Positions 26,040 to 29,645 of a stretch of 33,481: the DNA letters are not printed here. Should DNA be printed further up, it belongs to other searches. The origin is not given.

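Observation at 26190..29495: Membrane-anchored RCC1 + NHL-like double propeller encoded inside an ABC transporter operon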

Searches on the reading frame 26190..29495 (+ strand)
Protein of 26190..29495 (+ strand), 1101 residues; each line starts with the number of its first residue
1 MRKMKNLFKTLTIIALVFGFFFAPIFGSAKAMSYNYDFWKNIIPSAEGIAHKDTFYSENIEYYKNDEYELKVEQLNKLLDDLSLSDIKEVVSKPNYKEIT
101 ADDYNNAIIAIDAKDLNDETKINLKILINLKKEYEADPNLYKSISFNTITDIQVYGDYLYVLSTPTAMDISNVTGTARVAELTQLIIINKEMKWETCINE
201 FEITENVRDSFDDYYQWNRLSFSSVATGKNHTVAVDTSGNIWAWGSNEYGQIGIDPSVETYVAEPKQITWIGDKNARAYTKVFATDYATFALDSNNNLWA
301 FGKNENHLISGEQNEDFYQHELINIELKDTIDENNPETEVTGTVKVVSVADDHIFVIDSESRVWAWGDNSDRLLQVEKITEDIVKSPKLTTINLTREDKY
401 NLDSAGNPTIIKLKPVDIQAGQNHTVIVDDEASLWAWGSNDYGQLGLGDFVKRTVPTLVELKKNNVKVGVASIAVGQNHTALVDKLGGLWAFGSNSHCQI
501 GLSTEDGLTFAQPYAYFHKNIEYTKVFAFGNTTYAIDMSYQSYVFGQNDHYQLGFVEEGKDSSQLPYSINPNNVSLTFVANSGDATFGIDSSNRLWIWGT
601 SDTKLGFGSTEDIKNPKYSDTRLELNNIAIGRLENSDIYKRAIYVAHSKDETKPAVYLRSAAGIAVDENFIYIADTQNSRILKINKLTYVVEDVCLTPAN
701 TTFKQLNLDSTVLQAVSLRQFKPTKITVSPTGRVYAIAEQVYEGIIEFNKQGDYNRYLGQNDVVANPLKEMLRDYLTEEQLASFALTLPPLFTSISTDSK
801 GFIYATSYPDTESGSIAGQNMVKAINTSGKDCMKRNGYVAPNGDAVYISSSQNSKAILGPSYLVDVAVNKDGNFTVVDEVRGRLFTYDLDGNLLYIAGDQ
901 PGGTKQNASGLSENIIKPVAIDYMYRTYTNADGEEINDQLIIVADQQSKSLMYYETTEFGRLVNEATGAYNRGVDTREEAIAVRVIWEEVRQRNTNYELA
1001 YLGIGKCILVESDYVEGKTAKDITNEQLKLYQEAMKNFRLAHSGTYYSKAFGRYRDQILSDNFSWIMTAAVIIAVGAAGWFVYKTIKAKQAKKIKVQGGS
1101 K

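Call 4: search_protein_families(library=pfam, proteins=[window:26190-29495:+], max_evalue=0.01)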
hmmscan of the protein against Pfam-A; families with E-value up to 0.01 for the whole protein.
window:26190-29495:+ (1101 aa): 6 families
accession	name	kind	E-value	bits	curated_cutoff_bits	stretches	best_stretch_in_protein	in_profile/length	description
PF25390.1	WD40_RLD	-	2.1e-89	300.9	150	2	220-570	31-346/363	RCC1-like domain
PF13540.12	RCC1_2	-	3.9e-32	109.7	22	5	223-251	2-30/30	Regulator of chromosome condensation (RCC1) repeat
PF00415.24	RCC1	-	1.7e-30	105.7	21.7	2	433-483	3-50/50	Regulator of chromosome condensation (RCC1) repeat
PF25384.1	Alsin_RLD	-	3.3e-10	40.3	100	2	432-502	242-309/405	Alsin RCC1-like domain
PF01436.27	NHL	-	5.2e-08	33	20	0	658-683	1-27/28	NHL repeat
PF08309.17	LVIVD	-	1.2e-05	25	20.2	0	659-679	2-22/42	LVIVD repeat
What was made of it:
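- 28065..29060 (+): aa 626-957: NHL-type blades 2-6. Pfam NHL at aa 658-683 (call 4).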

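Call 8: search_protein_families(library=ncbifam, proteins=[window:26190-29495:+], max_evalue=0.01)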
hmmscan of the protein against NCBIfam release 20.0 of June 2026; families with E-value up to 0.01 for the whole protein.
window:26190-29495:+ (1101 aa): 0 families

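Call 10: find_homologous_proteins(query=window:26190-29492:+, max_evalue=0.00001)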
Query window:26190-29492:+ (1101 aa): 890 proteins with E <= 0.00001 among 8000 candidates; the best 120 are listed.
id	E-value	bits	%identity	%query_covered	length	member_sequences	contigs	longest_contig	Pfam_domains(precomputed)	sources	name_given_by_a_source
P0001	0.0e+0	2492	100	100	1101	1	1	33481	PF00415.25,PF13540.13,PF25384.2,PF01436.28,PF08309.18,PF25390.2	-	-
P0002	0.0e+0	2190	87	100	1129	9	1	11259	PF00415.25,PF13540.13,PF25384.2,PF01436.28,PF25390.2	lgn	-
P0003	0.0e+0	1822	73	100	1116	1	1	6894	PF00415.25,PF13540.13,PF25384.2,PF01436.28,PF25390.2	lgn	-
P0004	0.0e+0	1587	66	100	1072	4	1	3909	PF00415.25,PF13540.13,PF25384.2,PF25390.2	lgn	-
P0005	0.0e+0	1579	66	100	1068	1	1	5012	PF00415.25,PF13540.13,PF25384.2,PF01436.28,PF25390.2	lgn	-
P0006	0.0e+0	1569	66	100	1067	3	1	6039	PF00415.25,PF13540.13,PF25384.2,PF25390.2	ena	-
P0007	0.0e+0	1534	64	100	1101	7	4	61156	PF00415.25,PF13540.13,PF25384.2,PF01436.28,PF25390.2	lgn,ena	-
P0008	0.0e+0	1532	64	100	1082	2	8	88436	PF00415.25,PF13540.13,PF25384.2,PF01436.28,PF25390.2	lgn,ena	-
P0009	0.0e+0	1529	64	100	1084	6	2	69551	PF00415.25,PF13540.13,PF25384.2,PF25390.2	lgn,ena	-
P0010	0.0e+0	1523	64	100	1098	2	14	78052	PF00415.25,PF13540.13,PF25384.2,PF01436.28,PF25390.2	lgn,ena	-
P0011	0.0e+0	1513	63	100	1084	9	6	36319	PF00415.25,PF13540.13,PF25384.2,PF01436.28,PF25390.2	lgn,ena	-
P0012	0.0e+0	1510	63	100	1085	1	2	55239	PF00415.25,PF13540.13,PF25384.2,PF25390.2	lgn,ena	-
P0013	0.0e+0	1488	63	100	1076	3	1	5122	PF00415.25,PF13540.13,PF25384.2,PF25390.2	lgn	-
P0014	0.0e+0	1488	61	100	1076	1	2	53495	PF00415.25,PF13540.13,PF25384.2,PF25390.2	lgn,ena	-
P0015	0.0e+0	1470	61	100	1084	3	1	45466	PF00415.25,PF13540.13,PF25384.2,PF25390.2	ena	-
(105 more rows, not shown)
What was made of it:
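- Tried and rejected: The full-length homologue search was swamped by generic RCC1 hits (call 10).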

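Call 18: find_encoding_contigs(protein=P0008, flank=10000, max_places=2)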
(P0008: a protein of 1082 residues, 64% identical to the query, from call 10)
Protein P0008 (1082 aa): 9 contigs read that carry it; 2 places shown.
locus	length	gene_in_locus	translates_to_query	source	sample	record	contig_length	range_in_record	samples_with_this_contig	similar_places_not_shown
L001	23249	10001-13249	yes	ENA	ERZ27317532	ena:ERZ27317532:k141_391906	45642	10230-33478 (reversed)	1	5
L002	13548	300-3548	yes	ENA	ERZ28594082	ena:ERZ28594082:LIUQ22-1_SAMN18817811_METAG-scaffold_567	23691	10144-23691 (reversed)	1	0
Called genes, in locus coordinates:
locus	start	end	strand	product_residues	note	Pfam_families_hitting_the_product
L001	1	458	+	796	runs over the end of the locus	PF02638:GHL10, PF09479:Flg_new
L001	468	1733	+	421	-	PF02638:GHL10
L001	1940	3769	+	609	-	PF02838:Glyco_hydro_20b, PF14845:Glycohydro_20b2 (faint), PF00728:Glyco_hydro_20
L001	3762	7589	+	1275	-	PF13416:SBP_bac_8 (weak)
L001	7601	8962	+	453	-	PF00528:BPD_transp_1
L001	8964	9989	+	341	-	PF00528:BPD_transp_1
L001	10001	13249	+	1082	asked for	PF13540:RCC1_2, PF25384:Alsin_RLD (faint), PF25390:WD40_RLD, PF00415:RCC1 (weak), PF01436:NHL (faint), PF13540:RCC1_2 (weak), PF25390:WD40_RLD, PF00415:RCC1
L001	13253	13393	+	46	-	-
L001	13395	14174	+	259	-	PF04893:Yip1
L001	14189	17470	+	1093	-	PF18952:DUF5696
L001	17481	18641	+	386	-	PF00528:BPD_transp_1 (weak)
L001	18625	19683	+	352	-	PF00528:BPD_transp_1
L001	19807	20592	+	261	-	PF04854:DUF624 (weak)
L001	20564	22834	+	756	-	PF09992:NAGPA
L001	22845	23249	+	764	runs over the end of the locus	PF09992:NAGPA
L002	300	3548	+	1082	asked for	PF13540:RCC1_2, PF25384:Alsin_RLD (faint), PF25390:WD40_RLD, PF00415:RCC1 (weak), PF01436:NHL (faint), PF13540:RCC1_2 (weak), PF25390:WD40_RLD, PF00415:RCC1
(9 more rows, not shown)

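Call 20: find_related_loci(query=A1, collection=genome_contigs, flank=10000)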
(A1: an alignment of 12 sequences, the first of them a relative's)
Query A1 (1101 aa) in genome_contigs; peptide patterns used: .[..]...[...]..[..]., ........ (x = any residue, [..] = any of these).
54 stretches matched a pattern; 28 encode a relative of the query (tblastn E <= 1e-3); 28 distinct loci.
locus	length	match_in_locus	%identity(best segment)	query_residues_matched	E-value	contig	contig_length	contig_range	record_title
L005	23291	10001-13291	65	1-1099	0e+0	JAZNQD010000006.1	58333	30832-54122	MAG: Bacilli bacterium isolate T1900044829_TS20190295.MAGScoT_cleanbin_000017 SGB_2885_k141_1338388, whole genome shotgu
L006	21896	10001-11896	47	5-1090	2e-121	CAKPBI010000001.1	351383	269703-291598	MAG: uncultured Bacilli bacterium isolate REFINED_METABAT215_TOP10_CONTIGS_1500_ASSEMBLY_K77_MERGED__Hadza_MoBio_hadza-I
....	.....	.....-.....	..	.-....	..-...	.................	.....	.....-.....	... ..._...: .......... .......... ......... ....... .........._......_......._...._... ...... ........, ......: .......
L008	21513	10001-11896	48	5-1090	9e-120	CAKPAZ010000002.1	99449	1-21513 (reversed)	MAG: uncultured Bacilli bacterium isolate REFINED_METABAT215_TOP10_CONTIGS_1500_ASSEMBLY_K77_MERGED__Hadza_MoBio_hadza-I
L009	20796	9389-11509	47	4-1096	2e-118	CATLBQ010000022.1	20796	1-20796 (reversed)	MAG TPA_asm: uncultured Bacilli bacterium isolate MGG03213_1680015441 genome assembly, contig: ERR2497921_582, whole gen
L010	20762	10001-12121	46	4-1096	1e-117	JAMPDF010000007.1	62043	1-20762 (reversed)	MAG: Prevotella sp. isolate NALB_7821b_9 Scaffold_#7__SCF_007__61943_bp, whole genome shotgun sequence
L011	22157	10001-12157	47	1-1069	1e-117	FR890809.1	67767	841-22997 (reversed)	Staphylococcus sp. CAG:324 genomic scaffold, scf25, whole genome shotgun sequence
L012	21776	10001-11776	47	2-1099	7e-118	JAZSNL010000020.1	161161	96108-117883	MAG: Bacilli bacterium isolate T1900044551_TS20190017.MAGScoT_cleanbin_000012 SGB_234_k141_1448351, whole genome shotgun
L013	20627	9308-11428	46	4-1096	8e-118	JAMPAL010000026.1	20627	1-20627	MAG: Anaeroplasma bactoclasticum isolate NALB_7813_16 Scaffold_#26__SCF_026___20627_bp, whole genome shotgun sequence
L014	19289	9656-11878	47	1-1089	2e-117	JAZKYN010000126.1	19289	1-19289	MAG: Bacilli bacterium isolate T1900045101_TC20190095.MAGScoT_cleanbin_000012 SGB_4761_k141_2504627, whole genome shotgu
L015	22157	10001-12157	47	1-1069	2e-117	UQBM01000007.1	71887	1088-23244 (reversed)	uncultured Mollicutes bacterium isolate UMGS116 genome assembly, contig: NODE_68_length_71887_cov_43.446250, whole genom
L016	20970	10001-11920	47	4-1099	6e-117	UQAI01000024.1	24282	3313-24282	uncultured Mollicutes bacterium isolate UMGS75 genome assembly, contig: NODE_370_length_24282_cov_11.592562, whole genom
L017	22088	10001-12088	47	28-1087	2e-116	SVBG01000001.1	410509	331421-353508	MAG: Erysipelotrichaceae bacterium isolate SIG222 NODE_14_length_410509_cov_9.107456, whole genome shotgun sequence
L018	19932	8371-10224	46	28-1099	3e-114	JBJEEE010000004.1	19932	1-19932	MAG: Bacilli bacterium isolate LOHA10_bin.030 NODE_1055_length_19932_cov_7.837953, whole genome shotgun sequence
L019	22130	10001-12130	47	1-1069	1e-113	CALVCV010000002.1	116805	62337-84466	MAG: uncultured Bacilli bacterium isolate BRZ_BF__bin145 genome assembly, contig: BRZ_BF__NODE_200_length_116805_cov_11.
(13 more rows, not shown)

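Call 33: predict_structure(alignment_id=A2)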
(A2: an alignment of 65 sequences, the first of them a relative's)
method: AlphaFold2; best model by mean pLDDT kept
length: 1101 residues; sequences in the alignment: 65
mean_pLDDT: 85.6   pTM: 0.76
mean pLDDT of the five models: 85.6, 84.5, 83.0, 82.8, 81.4
residues with pLDDT >= 90: 594; 70-90: 365; 50-70: 96; < 50: 46
segments of 3 or more residues with pLDDT < 50: 1-3, 24-44, 708-714, 845-848, 1093-1101
pLDDT, mean of each block of 10 residues (from residue 1): 58 68 47 42 61 90 94 96 95 91 95 95 97 93 91 95 92 86 94 93 95 81 95 94 96 94 92 83 97 96 95 83 94 79 97 97 97 86 94 95 95 97 97 98 97 97 93 97 97 96 88 89 96 95 96 89 92 92 95 91 91 89 83 74 90 93 96 94 96 91 65 58 94 92 89 88 60 74 64 90 85 56 85 68 50 66 89 88 84 77 62 80 88 83 92 90 87 83 89 79 88 83 86 88 79 83 74 78 73 41 23
secondary structure, 60 per line:
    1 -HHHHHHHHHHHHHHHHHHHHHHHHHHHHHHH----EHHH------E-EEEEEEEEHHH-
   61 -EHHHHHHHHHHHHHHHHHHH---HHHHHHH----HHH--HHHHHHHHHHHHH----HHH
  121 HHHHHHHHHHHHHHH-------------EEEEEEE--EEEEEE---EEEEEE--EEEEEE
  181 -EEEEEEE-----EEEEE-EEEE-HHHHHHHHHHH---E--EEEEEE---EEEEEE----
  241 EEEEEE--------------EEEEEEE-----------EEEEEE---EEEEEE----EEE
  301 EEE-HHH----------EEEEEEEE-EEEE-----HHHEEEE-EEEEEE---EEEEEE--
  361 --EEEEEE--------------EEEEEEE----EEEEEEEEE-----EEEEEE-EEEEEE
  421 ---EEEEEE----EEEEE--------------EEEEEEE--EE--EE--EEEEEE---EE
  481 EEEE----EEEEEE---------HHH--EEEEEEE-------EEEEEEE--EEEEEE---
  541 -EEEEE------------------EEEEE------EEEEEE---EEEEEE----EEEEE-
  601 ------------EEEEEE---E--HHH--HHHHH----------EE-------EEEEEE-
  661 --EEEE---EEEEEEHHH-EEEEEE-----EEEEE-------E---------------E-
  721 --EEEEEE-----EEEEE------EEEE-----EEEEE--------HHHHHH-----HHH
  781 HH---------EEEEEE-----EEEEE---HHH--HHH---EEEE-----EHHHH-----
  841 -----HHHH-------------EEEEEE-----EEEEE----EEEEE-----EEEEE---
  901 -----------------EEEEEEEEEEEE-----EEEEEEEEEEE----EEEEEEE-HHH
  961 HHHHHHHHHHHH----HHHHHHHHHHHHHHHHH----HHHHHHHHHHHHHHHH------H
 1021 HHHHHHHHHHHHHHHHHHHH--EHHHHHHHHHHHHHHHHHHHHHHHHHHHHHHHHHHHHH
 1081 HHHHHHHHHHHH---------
elements in order (helices of 4 or more, strands of 3 or more residues): H2-32 E49-56 H63-81 H85-91 H101-113 H118-135 E149-155 E158-163 E167-172 E175-180 E182-188 E194-198 E200-203 H205-215 E222-227 E231-236 E241-246 E261-267 E279-284 E288-293 E298-303 E318-325 E327-330 E339-342 E344-349 E353-358 E363-368 E383-389 E394-402 E408-413 E415-420 E424-429 E434-438 E453-459 E470-475 E479-484 E489-494 E509-515 E523-529 E532-537 E542-546 E565-569 E576-581 E585-590 E595-599 E613-618 H630-634 E654-659 E663-666 E670-675 E680-685 E691-695 E723-728 E734-738 E745-748 E754-758 H767-772 H778-782 E792-797 E803-807 E822-825 H832-835 H846-849 E863-868 E874-878 E883-887 E893-897 E918-929 E935-945 E950-956 H958-972 H977-993 H998-1013 H1020-1040 H1044-1092
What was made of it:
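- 26190..26282 (+): aa 1-31: N-terminal signal peptide or anchor (hydrophobic aa 6-32, 'SAKA|MS'). Call 33 shows helix 2-32 followed by low pLDDT at 24-44.
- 26283..26372 (+): aa 32-61: conserved N-terminal motif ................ plus a beta-strand (49-56). This strand probably closes the propeller. Strand E49-56 is seen in call 33.
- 26373..26615 (+): aa 62-142: clade-specific four-helix insert at a second insertion hot spot. Helices H63-135 are seen in call 33.
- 26616..26837 (+): aa 143-216: NHL blade 1 (includes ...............) plus helix 205-215. Strands 149-203 are seen in call 33.
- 28065..29060 (+): Strand groups in call 33.
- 29061..29369 (+): aa 958-1060: TPR-like helical stalk (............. 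... YYSKA..YRD). Helices 958-1040 (call 33).
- On RCC1-like domain: 28 strands in a 7 x 4 pattern at aa 222-618 with pLDDT mostly above 90 (call 33).
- On NHL-repeat beta-propeller: Strand groups are at 149-203, 654-695, 723-758, 792-825, 863-897 and 918-956, plus the N-terminal strand 49-56 (call 33).
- Checked: The AlphaFold model (pLDDT 85.6, pTM 0.76) nevertheless shows 7 x 4 strands between aa 222 and 618 (call 33).
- Target model has pLDDT 85.6 with 7 x 4 RCC1 strands (call 33). The fold is predicted with confidence (call 33).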
